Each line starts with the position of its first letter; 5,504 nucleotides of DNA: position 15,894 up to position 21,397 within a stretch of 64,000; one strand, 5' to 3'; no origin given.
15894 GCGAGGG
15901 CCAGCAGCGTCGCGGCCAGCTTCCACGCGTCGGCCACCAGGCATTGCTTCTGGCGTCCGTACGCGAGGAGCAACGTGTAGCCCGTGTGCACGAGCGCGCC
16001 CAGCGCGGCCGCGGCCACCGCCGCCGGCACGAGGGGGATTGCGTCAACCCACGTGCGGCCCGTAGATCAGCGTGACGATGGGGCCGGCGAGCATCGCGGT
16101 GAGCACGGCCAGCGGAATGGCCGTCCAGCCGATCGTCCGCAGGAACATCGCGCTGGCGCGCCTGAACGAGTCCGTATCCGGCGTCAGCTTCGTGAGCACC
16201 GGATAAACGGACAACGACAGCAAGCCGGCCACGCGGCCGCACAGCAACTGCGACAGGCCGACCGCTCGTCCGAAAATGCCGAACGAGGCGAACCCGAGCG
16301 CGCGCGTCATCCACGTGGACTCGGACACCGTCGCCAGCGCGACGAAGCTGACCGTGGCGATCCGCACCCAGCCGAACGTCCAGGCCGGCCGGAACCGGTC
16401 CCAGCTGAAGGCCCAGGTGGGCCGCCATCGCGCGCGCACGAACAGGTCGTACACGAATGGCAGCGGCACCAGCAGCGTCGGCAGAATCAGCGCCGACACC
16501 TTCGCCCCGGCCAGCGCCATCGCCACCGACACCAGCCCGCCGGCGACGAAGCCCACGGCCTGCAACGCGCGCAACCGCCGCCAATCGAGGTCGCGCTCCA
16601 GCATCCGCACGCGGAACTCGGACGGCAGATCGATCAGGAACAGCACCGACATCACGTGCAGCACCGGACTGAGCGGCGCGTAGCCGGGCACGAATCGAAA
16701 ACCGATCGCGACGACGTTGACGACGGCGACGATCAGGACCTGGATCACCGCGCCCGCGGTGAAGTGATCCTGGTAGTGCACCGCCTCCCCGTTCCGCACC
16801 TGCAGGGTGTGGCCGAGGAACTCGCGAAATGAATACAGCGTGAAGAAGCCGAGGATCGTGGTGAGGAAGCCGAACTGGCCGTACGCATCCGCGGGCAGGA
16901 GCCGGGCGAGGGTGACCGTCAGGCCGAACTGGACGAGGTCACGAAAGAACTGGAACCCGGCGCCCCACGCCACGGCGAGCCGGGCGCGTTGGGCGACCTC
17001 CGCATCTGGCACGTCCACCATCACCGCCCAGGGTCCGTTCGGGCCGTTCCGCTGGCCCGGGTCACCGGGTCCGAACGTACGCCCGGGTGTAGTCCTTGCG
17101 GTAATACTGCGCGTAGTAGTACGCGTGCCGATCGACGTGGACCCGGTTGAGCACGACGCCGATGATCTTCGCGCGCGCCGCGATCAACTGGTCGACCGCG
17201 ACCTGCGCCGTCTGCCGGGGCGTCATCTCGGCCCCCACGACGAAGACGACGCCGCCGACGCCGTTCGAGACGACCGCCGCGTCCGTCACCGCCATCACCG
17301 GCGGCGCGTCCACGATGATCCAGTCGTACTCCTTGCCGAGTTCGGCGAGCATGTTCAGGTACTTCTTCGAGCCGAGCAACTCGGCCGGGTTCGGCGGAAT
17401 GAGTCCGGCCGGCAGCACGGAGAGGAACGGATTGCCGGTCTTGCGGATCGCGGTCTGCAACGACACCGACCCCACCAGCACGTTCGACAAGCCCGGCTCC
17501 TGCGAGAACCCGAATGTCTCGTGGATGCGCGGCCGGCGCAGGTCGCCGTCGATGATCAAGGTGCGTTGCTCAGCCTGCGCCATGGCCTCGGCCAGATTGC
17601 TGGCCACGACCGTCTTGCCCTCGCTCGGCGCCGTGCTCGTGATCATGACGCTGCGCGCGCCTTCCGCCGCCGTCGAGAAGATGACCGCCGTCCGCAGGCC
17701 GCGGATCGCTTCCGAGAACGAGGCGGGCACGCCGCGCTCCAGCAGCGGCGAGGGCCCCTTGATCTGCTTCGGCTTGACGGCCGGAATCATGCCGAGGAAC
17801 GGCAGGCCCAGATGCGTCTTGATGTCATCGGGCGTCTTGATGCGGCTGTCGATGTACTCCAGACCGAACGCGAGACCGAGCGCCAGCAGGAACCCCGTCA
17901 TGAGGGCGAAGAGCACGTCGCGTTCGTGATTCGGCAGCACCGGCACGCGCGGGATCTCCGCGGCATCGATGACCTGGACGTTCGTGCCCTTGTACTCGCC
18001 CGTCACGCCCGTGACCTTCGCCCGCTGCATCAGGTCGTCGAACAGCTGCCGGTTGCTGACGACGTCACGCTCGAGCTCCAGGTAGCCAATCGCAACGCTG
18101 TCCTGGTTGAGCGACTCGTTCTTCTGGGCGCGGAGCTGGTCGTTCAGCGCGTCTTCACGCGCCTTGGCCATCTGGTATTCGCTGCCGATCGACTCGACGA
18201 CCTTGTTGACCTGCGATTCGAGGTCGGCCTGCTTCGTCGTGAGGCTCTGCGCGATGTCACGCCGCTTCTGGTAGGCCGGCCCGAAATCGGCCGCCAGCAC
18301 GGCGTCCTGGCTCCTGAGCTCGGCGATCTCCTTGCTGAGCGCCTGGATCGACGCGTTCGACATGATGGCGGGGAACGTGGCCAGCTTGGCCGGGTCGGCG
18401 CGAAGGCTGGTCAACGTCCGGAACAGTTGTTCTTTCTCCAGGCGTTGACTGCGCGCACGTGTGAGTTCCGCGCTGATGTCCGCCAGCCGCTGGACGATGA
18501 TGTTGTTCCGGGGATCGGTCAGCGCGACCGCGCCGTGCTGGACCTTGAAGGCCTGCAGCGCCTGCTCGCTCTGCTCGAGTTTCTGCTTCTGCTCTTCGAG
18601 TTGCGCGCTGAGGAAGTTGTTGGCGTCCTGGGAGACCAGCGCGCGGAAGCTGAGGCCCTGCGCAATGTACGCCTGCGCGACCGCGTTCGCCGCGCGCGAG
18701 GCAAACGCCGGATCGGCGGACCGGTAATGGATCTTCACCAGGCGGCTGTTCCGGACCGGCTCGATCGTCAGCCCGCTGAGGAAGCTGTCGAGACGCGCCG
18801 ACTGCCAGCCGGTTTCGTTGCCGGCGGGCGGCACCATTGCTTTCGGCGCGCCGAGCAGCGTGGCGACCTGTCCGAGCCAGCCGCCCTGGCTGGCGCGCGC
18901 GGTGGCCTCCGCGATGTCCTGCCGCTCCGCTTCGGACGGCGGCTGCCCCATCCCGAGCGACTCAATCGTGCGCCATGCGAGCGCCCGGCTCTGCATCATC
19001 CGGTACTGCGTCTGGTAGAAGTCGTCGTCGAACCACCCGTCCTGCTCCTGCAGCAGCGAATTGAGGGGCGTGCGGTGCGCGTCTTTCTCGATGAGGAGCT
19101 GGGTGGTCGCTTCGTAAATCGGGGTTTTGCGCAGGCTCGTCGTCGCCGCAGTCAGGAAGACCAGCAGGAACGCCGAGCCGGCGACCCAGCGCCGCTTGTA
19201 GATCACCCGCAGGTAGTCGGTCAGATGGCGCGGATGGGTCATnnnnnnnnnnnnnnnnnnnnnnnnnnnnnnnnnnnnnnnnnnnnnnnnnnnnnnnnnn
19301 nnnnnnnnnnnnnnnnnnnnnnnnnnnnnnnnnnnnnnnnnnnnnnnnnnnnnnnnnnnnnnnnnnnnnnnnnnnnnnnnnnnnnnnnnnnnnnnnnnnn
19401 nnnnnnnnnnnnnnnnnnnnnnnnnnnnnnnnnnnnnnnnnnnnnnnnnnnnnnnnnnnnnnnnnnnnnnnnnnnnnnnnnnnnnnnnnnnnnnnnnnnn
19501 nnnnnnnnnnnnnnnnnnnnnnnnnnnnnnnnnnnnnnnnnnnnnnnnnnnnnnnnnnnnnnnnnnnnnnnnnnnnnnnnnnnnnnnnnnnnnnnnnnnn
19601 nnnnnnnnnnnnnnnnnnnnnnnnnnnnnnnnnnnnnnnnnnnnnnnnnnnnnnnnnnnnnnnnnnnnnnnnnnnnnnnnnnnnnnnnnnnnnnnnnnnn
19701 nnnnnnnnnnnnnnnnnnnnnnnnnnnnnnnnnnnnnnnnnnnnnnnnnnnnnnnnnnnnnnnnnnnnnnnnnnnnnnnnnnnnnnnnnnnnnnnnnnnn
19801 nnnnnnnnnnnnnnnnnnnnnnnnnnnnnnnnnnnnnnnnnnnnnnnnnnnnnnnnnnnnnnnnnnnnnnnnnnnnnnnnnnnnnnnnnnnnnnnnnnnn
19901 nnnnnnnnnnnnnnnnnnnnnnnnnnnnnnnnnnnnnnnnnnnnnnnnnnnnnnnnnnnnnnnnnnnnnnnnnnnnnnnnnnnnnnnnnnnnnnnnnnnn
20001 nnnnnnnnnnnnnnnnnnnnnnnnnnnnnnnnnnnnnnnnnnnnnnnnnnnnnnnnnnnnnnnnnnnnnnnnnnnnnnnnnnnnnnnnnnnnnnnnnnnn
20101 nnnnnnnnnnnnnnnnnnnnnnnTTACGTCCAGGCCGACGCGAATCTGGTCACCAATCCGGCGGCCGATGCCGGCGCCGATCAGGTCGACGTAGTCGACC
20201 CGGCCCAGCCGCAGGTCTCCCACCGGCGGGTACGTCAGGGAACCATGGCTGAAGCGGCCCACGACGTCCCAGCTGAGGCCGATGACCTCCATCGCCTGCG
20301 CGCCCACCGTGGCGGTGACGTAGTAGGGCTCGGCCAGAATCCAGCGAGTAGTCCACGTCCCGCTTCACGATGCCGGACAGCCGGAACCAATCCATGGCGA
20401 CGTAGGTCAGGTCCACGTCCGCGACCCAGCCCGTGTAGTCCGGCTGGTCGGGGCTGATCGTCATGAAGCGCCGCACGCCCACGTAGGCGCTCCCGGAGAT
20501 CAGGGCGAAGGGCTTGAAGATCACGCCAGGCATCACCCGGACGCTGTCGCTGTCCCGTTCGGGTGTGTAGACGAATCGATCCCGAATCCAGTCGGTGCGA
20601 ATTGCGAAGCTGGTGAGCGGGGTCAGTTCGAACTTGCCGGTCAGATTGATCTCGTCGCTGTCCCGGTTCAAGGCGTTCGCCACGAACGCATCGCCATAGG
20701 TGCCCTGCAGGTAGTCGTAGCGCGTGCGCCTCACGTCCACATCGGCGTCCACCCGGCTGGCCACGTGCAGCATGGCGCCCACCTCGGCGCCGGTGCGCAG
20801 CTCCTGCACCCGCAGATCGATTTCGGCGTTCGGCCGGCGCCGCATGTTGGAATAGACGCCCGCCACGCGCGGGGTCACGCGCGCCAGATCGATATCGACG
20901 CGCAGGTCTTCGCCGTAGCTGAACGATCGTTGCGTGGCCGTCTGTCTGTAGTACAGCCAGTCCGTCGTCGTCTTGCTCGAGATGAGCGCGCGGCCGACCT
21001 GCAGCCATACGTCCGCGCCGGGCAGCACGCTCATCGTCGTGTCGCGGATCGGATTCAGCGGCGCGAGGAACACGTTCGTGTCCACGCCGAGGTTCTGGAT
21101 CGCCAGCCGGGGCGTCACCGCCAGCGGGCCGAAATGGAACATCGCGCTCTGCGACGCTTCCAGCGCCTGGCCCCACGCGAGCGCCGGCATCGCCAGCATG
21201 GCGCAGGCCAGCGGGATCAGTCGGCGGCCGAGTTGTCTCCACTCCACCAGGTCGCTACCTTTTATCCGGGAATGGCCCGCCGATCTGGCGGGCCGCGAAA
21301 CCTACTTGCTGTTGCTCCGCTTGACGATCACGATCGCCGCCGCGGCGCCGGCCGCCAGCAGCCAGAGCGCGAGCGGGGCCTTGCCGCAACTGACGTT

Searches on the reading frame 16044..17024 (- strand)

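Call 52: search_protein_families(library=pfam, proteins=[window:16044-17024:-], max_evalue=0.001)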
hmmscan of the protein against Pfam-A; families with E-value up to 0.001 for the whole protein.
window:16044-17024:- (326 aa): 3 families
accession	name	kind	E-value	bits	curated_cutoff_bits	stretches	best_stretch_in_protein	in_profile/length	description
PF13440.11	Polysacc_synt_3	-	3.7e-33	115.4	23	1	39-322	2-285/293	Polysaccharide biosynthesis protein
PF01943.22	Polysacc_synt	-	5.7e-05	23.1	28.2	1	20-280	7-273/274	Polysaccharide biosynthesis protein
PF03023.19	MurJ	-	0.00097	18.3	27.4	0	156-321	160-307/451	Lipid II flippase MurJ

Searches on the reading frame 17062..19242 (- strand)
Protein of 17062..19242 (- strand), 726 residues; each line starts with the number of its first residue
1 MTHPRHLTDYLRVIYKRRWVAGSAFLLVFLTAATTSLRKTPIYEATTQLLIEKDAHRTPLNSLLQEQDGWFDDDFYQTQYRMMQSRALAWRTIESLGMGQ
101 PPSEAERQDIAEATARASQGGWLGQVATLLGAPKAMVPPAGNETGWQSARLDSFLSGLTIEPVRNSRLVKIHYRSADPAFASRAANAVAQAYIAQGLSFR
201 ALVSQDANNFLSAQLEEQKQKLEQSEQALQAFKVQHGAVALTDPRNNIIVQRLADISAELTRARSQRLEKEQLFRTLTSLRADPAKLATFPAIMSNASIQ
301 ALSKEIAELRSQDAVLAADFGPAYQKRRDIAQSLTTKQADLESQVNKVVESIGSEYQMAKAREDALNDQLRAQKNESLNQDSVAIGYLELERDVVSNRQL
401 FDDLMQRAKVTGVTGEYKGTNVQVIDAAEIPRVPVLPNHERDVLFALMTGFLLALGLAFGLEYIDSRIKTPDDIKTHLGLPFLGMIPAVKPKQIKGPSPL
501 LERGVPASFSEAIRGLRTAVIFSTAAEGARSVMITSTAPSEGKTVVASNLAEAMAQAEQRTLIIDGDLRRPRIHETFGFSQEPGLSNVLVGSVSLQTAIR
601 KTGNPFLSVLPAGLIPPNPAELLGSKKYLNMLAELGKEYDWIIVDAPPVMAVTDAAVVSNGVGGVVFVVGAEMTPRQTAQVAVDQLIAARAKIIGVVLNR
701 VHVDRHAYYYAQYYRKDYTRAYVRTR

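Call 5: search_protein_families(library=pfam, proteins=[window:17062-19242:-], max_evalue=0.01)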
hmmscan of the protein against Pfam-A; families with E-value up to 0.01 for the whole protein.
window:17062-19242:- (726 aa): 8 families
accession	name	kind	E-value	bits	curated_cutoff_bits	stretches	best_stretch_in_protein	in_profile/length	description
PF13614.12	AAA_31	-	4.8e-10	40.1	27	1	542-653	14-132/177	AAA domain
PF13807.11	GNVR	-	5.5e-10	39.5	27.7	1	387-459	6-78/82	G-rich domain on putative tyrosine kinase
PF01656.29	CbiA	-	9e-09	35.8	25.4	1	532-714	1-96/125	CobQ/CobB/MinD/ParA nucleotide binding domain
PF02706.20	Wzz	-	9.9e-07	29.4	25.5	1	7-95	5-90/91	Chain length determinant protein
PF10609.15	ParA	-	1.3e-05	25.2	27.1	1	532-701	6-175/246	NUBPL iron-transfer P-loop NTPase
PF06564.18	CBP_BcsQ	-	0.00011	22.3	21.3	1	541-652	13-129/234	Cellulose biosynthesis protein BcsQ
PF13500.12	AAA_26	-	0.00043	20.6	27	0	530-558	1-29/198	AAA domain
PF01583.26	APS_kinase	-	0.0045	17.5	21.1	0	538-589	10-61/152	Adenylylsulphate kinase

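Call 7: search_protein_families(library=ncbifam, proteins=[window:17062-19242:-], max_evalue=0.01)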
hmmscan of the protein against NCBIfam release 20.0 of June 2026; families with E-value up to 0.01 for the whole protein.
window:17062-19242:- (726 aa): 19 families
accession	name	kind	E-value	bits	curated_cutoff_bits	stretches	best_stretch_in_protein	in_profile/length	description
TIGR01005.1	eps_transp_fam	subfamily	3.4e-79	266.9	411.7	1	7-718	6-736/754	exopolysaccharide transport protein family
NF007350.0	PRK09841.1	equivalog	1.3e-58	198.7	1248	2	381-719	366-721/726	tyrosine-protein kinase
NF008568.0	PRK11519.1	equivalog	2.9e-58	197.7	1068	2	387-719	372-716/720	tyrosine-protein kinase Wzc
TIGR03017.1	EpsF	equivalog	5.3e-56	190.2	422.75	2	152-486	117-443/444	chain length determinant protein EpsF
TIGR01007.1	eps_fam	subfamily_domain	9.8e-54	182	108.05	1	511-713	1-203/204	polysaccharide biosynthesis tyrosine autokinase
TIGR03018.1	pepcterm_TyrKin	hypoth_equivalog_domain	3.3e-41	140.9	230.65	1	510-699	12-207/207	XrtA-associated tyrosine autokinase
TIGR03029.1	EpsG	equivalog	7.6e-38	130.2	313.8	1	509-699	83-273/274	chain length determinant protein tyrosine kinase EpsG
TIGR03007.1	pepcterm_ChnLen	equivalog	1e-36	126.3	278.85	1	151-493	106-467/498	XrtA system polysaccharide chain length determinant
TIGR01969.1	minD_arch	subfamily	1.5e-14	53.8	201.75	1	531-705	2-174/251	cell division ATPase MinD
TIGR01006.1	polys_exp_MPA1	subfamily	1.9e-13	50.4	296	1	419-488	154-223/226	CspC family polysaccharide chain length determinant protein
TIGR01968.1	minD_bact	equivalog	2.5e-09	36.9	212.9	1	530-704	2-176/261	septum site-determining protein MinD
TIGR03371.1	cellulose_yhjQ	equivalog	1.2e-05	24.9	157.85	1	532-702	4-179/246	cellulose biosynthesis protein BcsQ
NF041546.1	ParA_partition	equivalog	0.00016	21.3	180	0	542-567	12-37/203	ParA family partition ATPase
TIGR00455.1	apsK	equivalog_domain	0.00019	21.2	138.7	1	527-587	14-75/184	adenylyl-sulfate kinase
NF041136.1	MrpORP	equivalog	0.00028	20.3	450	1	532-582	8-58/365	iron-sulfur cluster carrier protein MrpORP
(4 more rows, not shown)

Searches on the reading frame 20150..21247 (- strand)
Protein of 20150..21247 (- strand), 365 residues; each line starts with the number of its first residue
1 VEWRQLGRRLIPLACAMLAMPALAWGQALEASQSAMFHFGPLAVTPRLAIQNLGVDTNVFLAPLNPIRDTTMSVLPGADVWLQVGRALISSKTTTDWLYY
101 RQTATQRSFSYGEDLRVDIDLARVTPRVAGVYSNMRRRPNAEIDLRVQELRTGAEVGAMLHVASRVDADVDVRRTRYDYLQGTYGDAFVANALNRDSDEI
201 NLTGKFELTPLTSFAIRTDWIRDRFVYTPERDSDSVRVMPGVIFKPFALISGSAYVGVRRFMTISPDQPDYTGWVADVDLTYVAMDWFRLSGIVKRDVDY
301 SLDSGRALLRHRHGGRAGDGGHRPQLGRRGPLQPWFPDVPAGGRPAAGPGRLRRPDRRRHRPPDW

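Call 5: search_protein_families(library=pfam, proteins=[window:20150-21247:-], max_evalue=0.01)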
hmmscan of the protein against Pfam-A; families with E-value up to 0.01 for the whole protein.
window:20150-21247:- (365 aa): 1 family
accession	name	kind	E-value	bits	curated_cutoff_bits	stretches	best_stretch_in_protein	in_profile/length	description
PF10082.15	BBP2_2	-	2.8e-08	33.5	23.7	1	40-301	11-283/378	Putative beta-barrel porin 2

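Call 7: search_protein_families(library=ncbifam, proteins=[window:20150-21247:-], max_evalue=0.01)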
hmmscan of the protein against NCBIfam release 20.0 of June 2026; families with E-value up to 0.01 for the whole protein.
window:20150-21247:- (365 aa): 0 families
